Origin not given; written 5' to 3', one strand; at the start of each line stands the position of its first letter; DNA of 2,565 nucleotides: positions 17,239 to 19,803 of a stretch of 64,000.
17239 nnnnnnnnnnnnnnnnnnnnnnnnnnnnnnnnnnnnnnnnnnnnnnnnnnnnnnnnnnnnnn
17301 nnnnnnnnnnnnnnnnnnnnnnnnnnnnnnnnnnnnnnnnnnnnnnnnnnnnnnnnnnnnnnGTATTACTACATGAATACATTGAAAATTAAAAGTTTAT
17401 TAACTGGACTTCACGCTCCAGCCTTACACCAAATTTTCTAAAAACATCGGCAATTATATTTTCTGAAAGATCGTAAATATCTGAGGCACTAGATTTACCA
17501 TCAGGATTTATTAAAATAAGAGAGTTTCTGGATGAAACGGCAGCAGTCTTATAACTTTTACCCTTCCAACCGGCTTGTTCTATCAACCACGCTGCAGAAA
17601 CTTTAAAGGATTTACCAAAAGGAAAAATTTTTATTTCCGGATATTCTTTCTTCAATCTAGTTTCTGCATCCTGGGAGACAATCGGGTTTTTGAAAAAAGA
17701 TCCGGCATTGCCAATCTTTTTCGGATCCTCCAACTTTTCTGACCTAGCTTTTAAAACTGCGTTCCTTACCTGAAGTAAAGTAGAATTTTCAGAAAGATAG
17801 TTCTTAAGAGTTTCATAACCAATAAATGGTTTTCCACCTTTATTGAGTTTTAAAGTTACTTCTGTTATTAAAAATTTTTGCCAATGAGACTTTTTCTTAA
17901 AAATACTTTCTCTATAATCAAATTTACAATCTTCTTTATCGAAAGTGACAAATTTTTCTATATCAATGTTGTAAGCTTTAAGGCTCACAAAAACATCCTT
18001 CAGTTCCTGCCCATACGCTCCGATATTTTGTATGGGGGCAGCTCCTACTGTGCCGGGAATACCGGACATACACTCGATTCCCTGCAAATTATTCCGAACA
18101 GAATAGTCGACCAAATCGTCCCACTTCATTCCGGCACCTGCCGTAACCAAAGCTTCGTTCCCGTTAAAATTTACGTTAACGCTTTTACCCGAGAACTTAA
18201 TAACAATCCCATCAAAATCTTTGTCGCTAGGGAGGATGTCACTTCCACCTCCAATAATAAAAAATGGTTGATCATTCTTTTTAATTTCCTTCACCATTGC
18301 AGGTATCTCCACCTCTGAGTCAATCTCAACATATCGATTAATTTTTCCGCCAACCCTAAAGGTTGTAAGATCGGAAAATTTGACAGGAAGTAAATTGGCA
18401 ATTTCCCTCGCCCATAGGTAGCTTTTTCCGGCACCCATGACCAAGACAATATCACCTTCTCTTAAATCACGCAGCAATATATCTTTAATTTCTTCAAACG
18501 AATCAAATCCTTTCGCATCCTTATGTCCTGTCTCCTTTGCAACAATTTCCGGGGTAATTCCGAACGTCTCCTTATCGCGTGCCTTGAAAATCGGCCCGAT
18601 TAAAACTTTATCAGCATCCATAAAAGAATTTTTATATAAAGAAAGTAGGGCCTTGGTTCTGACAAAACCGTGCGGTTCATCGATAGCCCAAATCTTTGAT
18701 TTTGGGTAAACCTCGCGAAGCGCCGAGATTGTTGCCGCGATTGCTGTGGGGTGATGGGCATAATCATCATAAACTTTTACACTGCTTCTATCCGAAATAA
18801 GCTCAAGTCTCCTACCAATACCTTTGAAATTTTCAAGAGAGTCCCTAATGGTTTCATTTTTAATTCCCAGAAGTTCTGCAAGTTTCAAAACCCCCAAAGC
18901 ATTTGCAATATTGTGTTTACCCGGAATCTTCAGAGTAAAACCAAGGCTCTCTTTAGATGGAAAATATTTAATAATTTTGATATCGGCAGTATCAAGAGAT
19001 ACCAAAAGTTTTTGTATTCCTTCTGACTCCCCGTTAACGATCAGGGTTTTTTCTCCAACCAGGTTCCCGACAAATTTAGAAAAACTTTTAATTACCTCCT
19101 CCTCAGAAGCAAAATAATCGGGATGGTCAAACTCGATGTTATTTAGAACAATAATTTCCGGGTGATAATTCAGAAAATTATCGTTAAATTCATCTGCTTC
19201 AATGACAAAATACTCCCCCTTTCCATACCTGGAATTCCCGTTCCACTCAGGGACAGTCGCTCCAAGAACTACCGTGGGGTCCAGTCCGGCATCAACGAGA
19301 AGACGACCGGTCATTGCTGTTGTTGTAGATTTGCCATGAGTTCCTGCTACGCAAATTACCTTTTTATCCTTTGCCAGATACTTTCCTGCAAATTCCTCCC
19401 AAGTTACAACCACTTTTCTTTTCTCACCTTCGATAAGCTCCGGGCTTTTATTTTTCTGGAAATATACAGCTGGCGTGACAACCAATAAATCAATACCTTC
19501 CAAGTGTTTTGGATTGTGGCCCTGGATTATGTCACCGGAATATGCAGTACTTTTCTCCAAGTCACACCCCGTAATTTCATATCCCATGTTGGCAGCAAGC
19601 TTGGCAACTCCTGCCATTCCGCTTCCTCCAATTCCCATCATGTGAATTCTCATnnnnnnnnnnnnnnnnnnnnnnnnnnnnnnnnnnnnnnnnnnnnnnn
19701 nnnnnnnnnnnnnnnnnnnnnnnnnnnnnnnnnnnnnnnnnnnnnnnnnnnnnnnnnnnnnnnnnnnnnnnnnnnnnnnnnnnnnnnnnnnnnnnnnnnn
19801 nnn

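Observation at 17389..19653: MurC-MurB bifunctional fusion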

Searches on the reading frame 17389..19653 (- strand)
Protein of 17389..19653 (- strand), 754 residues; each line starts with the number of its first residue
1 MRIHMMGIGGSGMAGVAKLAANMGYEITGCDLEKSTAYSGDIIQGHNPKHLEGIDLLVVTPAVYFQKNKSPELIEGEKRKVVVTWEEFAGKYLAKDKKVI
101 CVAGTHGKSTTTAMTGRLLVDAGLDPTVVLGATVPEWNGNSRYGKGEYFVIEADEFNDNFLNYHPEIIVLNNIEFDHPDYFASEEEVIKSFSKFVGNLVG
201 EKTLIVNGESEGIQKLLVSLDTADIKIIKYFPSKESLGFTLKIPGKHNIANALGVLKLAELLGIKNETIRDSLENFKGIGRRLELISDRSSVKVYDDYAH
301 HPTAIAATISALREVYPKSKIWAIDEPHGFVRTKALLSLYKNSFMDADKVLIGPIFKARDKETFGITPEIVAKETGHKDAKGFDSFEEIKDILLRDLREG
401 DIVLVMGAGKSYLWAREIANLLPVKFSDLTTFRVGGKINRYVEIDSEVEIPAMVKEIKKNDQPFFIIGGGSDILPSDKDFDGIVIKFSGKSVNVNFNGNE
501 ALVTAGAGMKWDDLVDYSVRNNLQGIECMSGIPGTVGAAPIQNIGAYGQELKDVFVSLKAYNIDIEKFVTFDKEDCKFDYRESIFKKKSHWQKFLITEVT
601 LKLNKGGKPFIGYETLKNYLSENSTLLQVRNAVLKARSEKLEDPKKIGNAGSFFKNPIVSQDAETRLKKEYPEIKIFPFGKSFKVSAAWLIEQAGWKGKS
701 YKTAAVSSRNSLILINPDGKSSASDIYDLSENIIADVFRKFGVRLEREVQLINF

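Call 6: search_protein_families(library=pfam, proteins=[window:17389-19653:-])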
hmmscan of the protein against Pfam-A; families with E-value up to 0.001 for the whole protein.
window:17389-19653:- (754 aa): 5 families
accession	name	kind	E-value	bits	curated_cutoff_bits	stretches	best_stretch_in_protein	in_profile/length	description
PF02873.21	MurB_C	-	2.2e-25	89.2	27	1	628-752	1-99/99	UDP-N-acetylenolpyruvoylglucosamine reductase, C-terminal domain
PF01565.28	FAD_binding_4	-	1.3e-20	73.9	26.4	1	441-561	4-129/139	FAD binding domain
PF02875.26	Mur_ligase_C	-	9e-18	65.8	28.4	1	281-409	1-127/127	Mur ligase, glutamate ligase domain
PF08245.18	Mur_ligase_M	-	1.5e-16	61.4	24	1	102-256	1-197/200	Mur ligase middle domain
PF01225.30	Mur_ligase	-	2.4e-09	37.9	21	1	2-83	1-80/95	Mur ligase family, catalytic domain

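Call 7: search_protein_families(library=ncbifam, proteins=[window:17389-19653:-])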
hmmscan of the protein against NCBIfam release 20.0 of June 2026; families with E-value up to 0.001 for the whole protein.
window:17389-19653:- (754 aa): 31 families (the best 25 are shown)
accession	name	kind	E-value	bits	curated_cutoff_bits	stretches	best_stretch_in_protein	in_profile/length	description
TIGR01082.1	murC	equivalog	2.9e-104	349.6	335.1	1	2-418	1-448/449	UDP-N-acetylmuramate--L-alanine ligase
NF000755.0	PRK00046.1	equivalog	1.1e-100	336.6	277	1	426-753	10-336/343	UDP-N-acetylmuramate dehydrogenase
NF010478.0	PRK13903.1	equivalog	7.6e-77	258.6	231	1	423-753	18-359/362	UDP-N-acetylmuramate dehydrogenase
TIGR00179.1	murB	equivalog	5.4e-63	213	144.5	1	428-752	3-289/290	UDP-N-acetylmuramate dehydrogenase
TIGR01081.1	mpl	equivalog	3.9e-55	187.6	388.7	2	2-217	1-229/448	UDP-N-acetylmuramate:L-alanyl-gamma-D-glutamyl-meso-diaminopimelate ligase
NF011171.0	PRK14573.1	equivalog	6.5e-53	179.7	1015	1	3-427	7-453/809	bifunctional UDP-N-acetylmuramate--L-alanine ligase/D-alanine--D-alanine ligase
NF010480.0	PRK13905.1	equivalog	6.8e-52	176.2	259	1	424-752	20-298/303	UDP-N-acetylmuramate dehydrogenase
TIGR01087.1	murD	equivalog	5.6e-26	91.6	211.95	1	3-318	2-341/441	UDP-N-acetylmuramoyl-L-alanine--D-glutamate ligase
NF053645.1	pMurC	equivalog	7.3e-26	90.9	560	2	234-318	306-391/492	pseudomurein biosynthesis peptide ligase pMurC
NF011242.0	PRK14648.1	equivalog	1.8e-21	76.7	426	1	424-560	16-154/354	UDP-N-acetylmuramate dehydrogenase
NF010479.0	PRK13904.1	equivalog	6.7e-20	71.6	273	2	442-597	14-158/258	UDP-N-acetylmuramate dehydrogenase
NF001124.0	PRK00139.1-2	equivalog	3.7e-19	68.8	476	1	222-323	281-381/500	UDP-N-acetylmuramoyl-L-alanyl-D-glutamate--2,6-diaminopimelate ligase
NF011245.0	PRK14651.1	equivalog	1.5e-18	66.9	224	1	424-607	7-171/273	UDP-N-acetylmuramate dehydrogenase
TIGR01085.1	murE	subfamily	2.4e-18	66.3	257.3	2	234-324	273-363/472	UDP-N-acetylmuramyl-tripeptide synthetase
NF053648.1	pMurE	equivalog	7.5e-18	64.5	600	1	164-324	189-359/464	pseudomurein biosynthesis peptide ligase pMurE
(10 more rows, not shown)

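Call 8: find_homologous_proteins(query=window:17389-19653:-, max_evalue=1e-10)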
Query window:17389-19653:- (754 aa): 5814 proteins with E <= 1e-10 among 8000 candidates; the best 120 are listed.
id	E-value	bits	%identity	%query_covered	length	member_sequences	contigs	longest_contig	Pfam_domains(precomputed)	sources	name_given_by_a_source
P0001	0.0e+0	1695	100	100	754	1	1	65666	PF02875.27,PF08245.19,PF01225.31,PF01565.29,PF02873.22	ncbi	-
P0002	0.0e+0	1185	68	100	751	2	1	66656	PF02875.27,PF08245.19,PF01225.31,PF01565.29,PF02873.22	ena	-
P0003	0.0e+0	1078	61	100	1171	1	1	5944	PF02875.27,PF08245.19,PF01225.31,PF01565.29,PF02873.22,PF21799.3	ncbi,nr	ncbi:MAG: UDP-N-acetylmuramoyl-L-alanine--D-glutamate ligase [Candidatus Woesebacteria bacterium]|nr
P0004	0.0e+0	1076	61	100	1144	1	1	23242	PF02875.27,PF08245.19,PF01225.31,PF01565.29,PF02873.22,PF21799.3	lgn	-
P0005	0.0e+0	1073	63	100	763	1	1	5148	PF02875.27,PF08245.19,PF01225.31,PF01565.29,PF02873.22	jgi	jgi:UDP-N-acetylmuramate--alanine ligase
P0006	0.0e+0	1066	60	98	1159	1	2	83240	PF02875.27,PF08245.19,PF01565.29,PF02873.22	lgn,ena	-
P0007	0.0e+0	1054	61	100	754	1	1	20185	PF02875.27,PF08245.19,PF01225.31,PF01565.29,PF02873.22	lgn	-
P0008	0.0e+0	1053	60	100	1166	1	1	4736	PF02875.27,PF08245.19,PF01225.31,PF01565.29,PF02873.22,PF21799.3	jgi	jgi:UDP-N-acetylmuramoylalanine--D-glutamate ligase/UDP-N-acetylmuramate--L-alanine ligase/UDP-N-ace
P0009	0.0e+0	1052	61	100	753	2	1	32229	PF02875.27,PF08245.19,PF01225.31,PF01565.29,PF02873.22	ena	-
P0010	0.0e+0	1052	63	100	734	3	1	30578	PF02875.27,PF08245.19,PF01225.31,PF01565.29,PF02873.22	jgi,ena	-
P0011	0.0e+0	1051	59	100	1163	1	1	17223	PF02875.27,PF08245.19,PF01225.31,PF01565.29,PF02873.22,PF21799.3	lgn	-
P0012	0.0e+0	1042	61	100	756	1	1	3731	PF02875.27,PF08245.19,PF01225.31,PF01565.29,PF02873.22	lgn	-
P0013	0.0e+0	1038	62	98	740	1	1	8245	PF02875.27,PF08245.19,PF01565.29,PF02873.22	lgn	-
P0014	0.0e+0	1037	63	99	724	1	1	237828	PF02875.27,PF08245.19,PF01225.31,PF01565.29,PF02873.22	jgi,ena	-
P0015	0.0e+0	1037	62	98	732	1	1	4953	PF02875.27,PF08245.19,PF01225.31,PF01565.29,PF02873.22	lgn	-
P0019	0.0e+0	1025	58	100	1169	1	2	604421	PF02875.27,PF08245.19,PF01225.31,PF01565.29,PF02873.22,PF21799.3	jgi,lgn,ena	jgi:UDP-N-acetylmuramoylalanine--D-glutamate ligase/UDP-N-acetylmuramate--L-alanine ligase/UDP-N-ace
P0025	0.0e+0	1013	60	100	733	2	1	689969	PF02875.27,PF08245.19,PF01225.31,PF01565.29,PF02873.22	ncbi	-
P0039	2.8e-291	986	59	99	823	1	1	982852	PF02875.27,PF08245.19,PF01225.31,PF01565.29,PF02873.22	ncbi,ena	-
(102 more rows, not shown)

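Call 14: search_protein_families(library=pfam, proteins=[P0003, P0019, P0006, P0039])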
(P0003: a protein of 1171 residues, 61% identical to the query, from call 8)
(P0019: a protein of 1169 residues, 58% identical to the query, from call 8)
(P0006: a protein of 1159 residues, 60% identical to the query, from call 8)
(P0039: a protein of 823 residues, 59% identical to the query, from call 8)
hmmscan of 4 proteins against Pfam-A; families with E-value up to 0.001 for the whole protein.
P0003 (1171 aa): 6 families
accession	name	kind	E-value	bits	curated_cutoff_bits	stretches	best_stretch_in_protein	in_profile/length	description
PF08245.18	Mur_ligase_M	-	9.3e-41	140.4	24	2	846-983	1-157/200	Mur ligase middle domain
PF02873.21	MurB_C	-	5.1e-30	104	27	1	639-755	1-99/99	UDP-N-acetylenolpyruvoylglucosamine reductase, C-terminal domain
PF02875.26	Mur_ligase_C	-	9.2e-29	101.3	28.4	2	283-411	1-127/127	Mur ligase, glutamate ligase domain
PF01565.28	FAD_binding_4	-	3.5e-19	69.3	26.4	1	449-567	2-128/139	FAD binding domain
PF01225.30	Mur_ligase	-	1.5e-07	32.1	21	1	4-94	1-90/95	Mur ligase family, catalytic domain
PF21799.2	MurD-like_N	-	6.1e-06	26.9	27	0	798-829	56-87/88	Mur ligase MurD-like, N-terminal domain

P0019 (1169 aa): 6 families
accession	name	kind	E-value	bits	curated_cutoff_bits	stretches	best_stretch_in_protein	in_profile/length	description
PF08245.18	Mur_ligase_M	-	1.3e-37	130.1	24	2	847-991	1-188/200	Mur ligase middle domain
PF02873.21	MurB_C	-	5.8e-30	103.9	27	1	640-756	1-99/99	UDP-N-acetylenolpyruvoylglucosamine reductase, C-terminal domain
PF02875.26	Mur_ligase_C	-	1.9e-28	100.3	28.4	2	285-413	1-127/127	Mur ligase, glutamate ligase domain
PF01565.28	FAD_binding_4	-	1.4e-19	70.6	26.4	1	451-578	2-137/139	FAD binding domain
PF01225.30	Mur_ligase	-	1e-08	35.9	21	1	6-95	1-89/95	Mur ligase family, catalytic domain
PF21799.2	MurD-like_N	-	6.8e-07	29.9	27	0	798-830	55-87/88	Mur ligase MurD-like, N-terminal domain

P0006 (1159 aa): 5 families
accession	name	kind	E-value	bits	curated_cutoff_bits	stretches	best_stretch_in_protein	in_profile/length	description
PF08245.18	Mur_ligase_M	-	6e-39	134.5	24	2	834-978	1-188/200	Mur ligase middle domain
PF02875.26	Mur_ligase_C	-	5.2e-32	111.8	28.4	2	268-396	1-127/127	Mur ligase, glutamate ligase domain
PF02873.21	MurB_C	-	2.2e-26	92.4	27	1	620-743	2-99/99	UDP-N-acetylenolpyruvoylglucosamine reductase, C-terminal domain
PF01565.28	FAD_binding_4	-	1.2e-22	80.5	26.4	1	434-557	2-133/139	FAD binding domain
PF21799.2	MurD-like_N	-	2.8e-05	24.7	27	0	766-817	39-87/88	Mur ligase MurD-like, N-terminal domain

P0039 (823 aa): 6 families
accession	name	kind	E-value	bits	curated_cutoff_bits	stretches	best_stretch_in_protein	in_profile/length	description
PF02873.21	MurB_C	-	3.5e-28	98.1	27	1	636-752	1-99/99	UDP-N-acetylenolpyruvoylglucosamine reductase, C-terminal domain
PF02875.26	Mur_ligase_C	-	3.6e-20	73.5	28.4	1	282-410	1-127/127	Mur ligase, glutamate ligase domain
PF01565.28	FAD_binding_4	-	1.3e-19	70.7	26.4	1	442-573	4-136/139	FAD binding domain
PF08245.18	Mur_ligase_M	-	9.2e-16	58.8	24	1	103-239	1-153/200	Mur ligase middle domain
PF01225.30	Mur_ligase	-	9.4e-09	36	21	1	3-93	1-90/95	Mur ligase family, catalytic domain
PF21799.2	MurD-like_N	-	4.5e-05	24.1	27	0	2-65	1-70/88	Mur ligase MurD-like, N-terminal domain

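Call 15: find_related_loci(query=window:17389-19653:-, collection=genome_contigs, flank=8000)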
Query window:17389-19653:- (754 aa) in genome_contigs; peptide patterns used: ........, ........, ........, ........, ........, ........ (x = any residue, [..] = any of these).
285 stretches matched a pattern; 74 encode a relative of the query (tblastn E <= 1e-3); 74 distinct loci.
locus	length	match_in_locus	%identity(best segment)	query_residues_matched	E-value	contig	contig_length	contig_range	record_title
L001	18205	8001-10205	58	2-754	0e+0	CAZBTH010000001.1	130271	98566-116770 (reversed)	MAG TPA_asm: uncultured Gammaproteobacteria bacterium isolate SRP062349_co2_276 genome assembly, contig: NODE_77_length_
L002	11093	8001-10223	53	2-754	0e+0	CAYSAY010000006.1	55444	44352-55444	MAG TPA_asm: uncultured Gammaproteobacteria bacterium isolate ERP113451_co1_283 genome assembly, contig: NODE_439_length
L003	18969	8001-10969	51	2-753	0e+0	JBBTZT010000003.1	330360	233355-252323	MAG: Patescibacteria group bacterium isolate H41-bin064_1 H41_bin064_1_000000000003, whole genome shotgun sequence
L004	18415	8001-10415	41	2-752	0e+0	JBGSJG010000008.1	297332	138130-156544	MAG: Patescibacteria group bacterium isolate JTS-AC151 k141_2430206, whole genome shotgun sequence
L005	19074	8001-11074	58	2-754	0e+0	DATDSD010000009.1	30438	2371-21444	MAG TPA_asm: Patescibacteria group bacterium isolate SMAG_U7994 k141_47916, whole genome shotgun sequence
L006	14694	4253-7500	57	1-754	4e-158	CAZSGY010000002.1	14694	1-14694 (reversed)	MAG TPA_asm: uncultured Gammaproteobacteria bacterium isolate binchicken_co169_197 genome assembly, contig: k99_500205,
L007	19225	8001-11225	56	2-754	0e+0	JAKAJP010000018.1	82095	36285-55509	MAG: bacterium isolate WY4.bin110 NODE_306_length_82095_cov_1.922165, whole genome shotgun sequence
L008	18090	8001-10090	54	3-754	0e+0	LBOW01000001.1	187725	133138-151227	MAG: Candidatus Woesebacteria bacterium GW2011_GWB1_33_22 UR35_C0001, whole genome shotgun sequence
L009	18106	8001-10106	56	4-753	0e+0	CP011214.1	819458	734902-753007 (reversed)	MAG: Candidatus Woesebacteria bacterium GW2011_GWF1_31_35 chromosome, complete genome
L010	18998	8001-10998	52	2-753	0e+0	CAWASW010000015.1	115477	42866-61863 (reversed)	MAG: Candidatus Woesebacteria bacterium isolate MFD02832.bin.1.153 genome assembly, contig: contig_41427, whole genome s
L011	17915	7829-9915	53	2-754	0e+0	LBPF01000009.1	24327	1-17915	MAG: Candidatus Woesebacteria bacterium GW2011_GWB1_33_38 UR44_C0009, whole genome shotgun sequence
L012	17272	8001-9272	45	1-420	1e-102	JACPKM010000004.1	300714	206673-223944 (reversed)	MAG: Candidatus Daviesbacteria bacterium isolate NC_groundwater_494_Ag_S-0.1um_37_28 S35_SO-1_scaffold_153288, whole gen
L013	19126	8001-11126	42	1-420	3e-100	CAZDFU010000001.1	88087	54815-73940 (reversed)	MAG TPA_asm: uncultured Gammaproteobacteria bacterium isolate binchicken_co251_985 genome assembly, contig: NODE_386_len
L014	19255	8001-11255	40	1-438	3e-100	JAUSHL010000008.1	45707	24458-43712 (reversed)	MAG: Candidatus Daviesbacteria bacterium isolate E14_metabat.bin.192 E14_k141_277551, whole genome shotgun sequence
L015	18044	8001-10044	43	3-672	2e-103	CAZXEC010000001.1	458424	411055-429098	MAG TPA_asm: uncultured Gammaproteobacteria bacterium isolate binchicken_co110_1207 genome assembly, contig: NODE_32_len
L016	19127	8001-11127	42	2-419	3e-98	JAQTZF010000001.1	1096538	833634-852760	MAG: Candidatus Daviesbacteria bacterium isolate STC_54 NODE_2_length_1096538_cov_10.617223_Sandtown_C, whole genome sho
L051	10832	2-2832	36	2-749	7e-97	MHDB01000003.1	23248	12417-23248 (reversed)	MAG: Candidatus Woykebacteria bacterium RIFCSPLOWO2_01_FULL_43_14 rifcsplowo2_01_scaffold_11256, whole genome shotgun se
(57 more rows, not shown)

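Call 22: search_solved_structures(query=window:17389-19653:-, max_evalue=1e-10, show_alignments=0)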
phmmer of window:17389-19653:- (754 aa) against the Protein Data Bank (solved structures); distinct sequences matched with E-value up to 1e-10: 28.
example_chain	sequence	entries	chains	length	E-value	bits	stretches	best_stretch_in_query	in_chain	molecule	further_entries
9ir5_A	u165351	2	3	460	1.7e-70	241.3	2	2-219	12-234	UDP-N-acetylmuramate--L-alanine ligase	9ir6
1gqq_A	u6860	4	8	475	3.3e-59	203.9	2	2-199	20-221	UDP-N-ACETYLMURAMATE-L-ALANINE LIGASE | UDP-N-acetylmuramate--alanine ligase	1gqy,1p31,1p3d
7bva_A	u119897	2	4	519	3.6e-59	203.8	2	2-241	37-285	UDP-N-acetylmuramate--L-alanine ligase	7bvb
7orz_A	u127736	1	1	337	2.5e-58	201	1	446-751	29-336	UDP-N-acetylenolpyruvoylglucosamine reductase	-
7osq_A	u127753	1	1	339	2.5e-58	201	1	445-751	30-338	UDP-N-acetylenolpyruvoylglucosamine reductase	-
4jay_A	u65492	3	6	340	2.6e-58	201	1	445-751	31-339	UDP-N-acetylenolpyruvoylglucosamine reductase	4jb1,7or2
6x9f_A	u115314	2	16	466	6.5e-57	196.3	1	2-410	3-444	UDP-N-acetylmuramate--L-alanine ligase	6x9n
29zm_A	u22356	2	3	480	7.2e-57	196.2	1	2-410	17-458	UDP-N-acetylmuramate--L-alanine ligase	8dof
9s8i_A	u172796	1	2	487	7.6e-57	196.1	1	2-410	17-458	UDP-N-acetylmuramate--L-alanine ligase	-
3i99_A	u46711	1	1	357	3.6e-54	187.3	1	449-752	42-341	UDP-N-acetylenolpyruvoylglucosamine reductase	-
2f00_A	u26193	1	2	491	5.6e-54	186.6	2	2-199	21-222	UDP-N-acetylmuramate--L-alanine ligase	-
6cau_A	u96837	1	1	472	1.9e-53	184.9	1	2-411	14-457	UDP-N-acetylmuramate--L-alanine ligase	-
4hv4_A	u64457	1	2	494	4.7e-53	183.6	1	2-419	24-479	UDP-N-acetylmuramate--L-alanine ligase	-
2mbr_A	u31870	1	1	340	7.7e-52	179.6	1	459-752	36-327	URIDINE DIPHOSPHO-N-ACETYLENOLPYRUVYLGLUCOSAMINE REDUCTASE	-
1mbb_A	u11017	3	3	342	7.7e-52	179.5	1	459-752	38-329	URIDINE DIPHOSPHO-N-ACETYLENOLPYRUVYLGLUCOSAMINE REDUCTASE | UDP-N-acetylenolpyruvoylglucosamine reductase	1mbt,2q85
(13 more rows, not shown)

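Call 33: list_cluster_members(proteins=[P0001, P0002, P0025])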
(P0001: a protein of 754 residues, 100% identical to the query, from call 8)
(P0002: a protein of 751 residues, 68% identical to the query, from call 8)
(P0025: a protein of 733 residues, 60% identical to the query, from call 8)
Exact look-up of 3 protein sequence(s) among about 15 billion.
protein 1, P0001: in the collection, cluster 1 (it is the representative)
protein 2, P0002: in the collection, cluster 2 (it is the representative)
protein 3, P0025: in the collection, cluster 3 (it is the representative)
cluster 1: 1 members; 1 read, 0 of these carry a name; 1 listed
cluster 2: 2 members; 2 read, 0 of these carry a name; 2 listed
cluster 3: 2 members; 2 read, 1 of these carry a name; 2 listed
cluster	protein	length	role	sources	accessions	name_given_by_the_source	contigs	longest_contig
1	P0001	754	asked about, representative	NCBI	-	-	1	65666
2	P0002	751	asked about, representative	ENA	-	-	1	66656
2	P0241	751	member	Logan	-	-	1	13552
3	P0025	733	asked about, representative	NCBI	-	-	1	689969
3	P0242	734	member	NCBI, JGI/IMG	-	UDP-N-acetylenolpyruvoylglucosamine reductase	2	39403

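Call 36: find_encoding_contigs(protein=P0001, flank=2000, max_places=2)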
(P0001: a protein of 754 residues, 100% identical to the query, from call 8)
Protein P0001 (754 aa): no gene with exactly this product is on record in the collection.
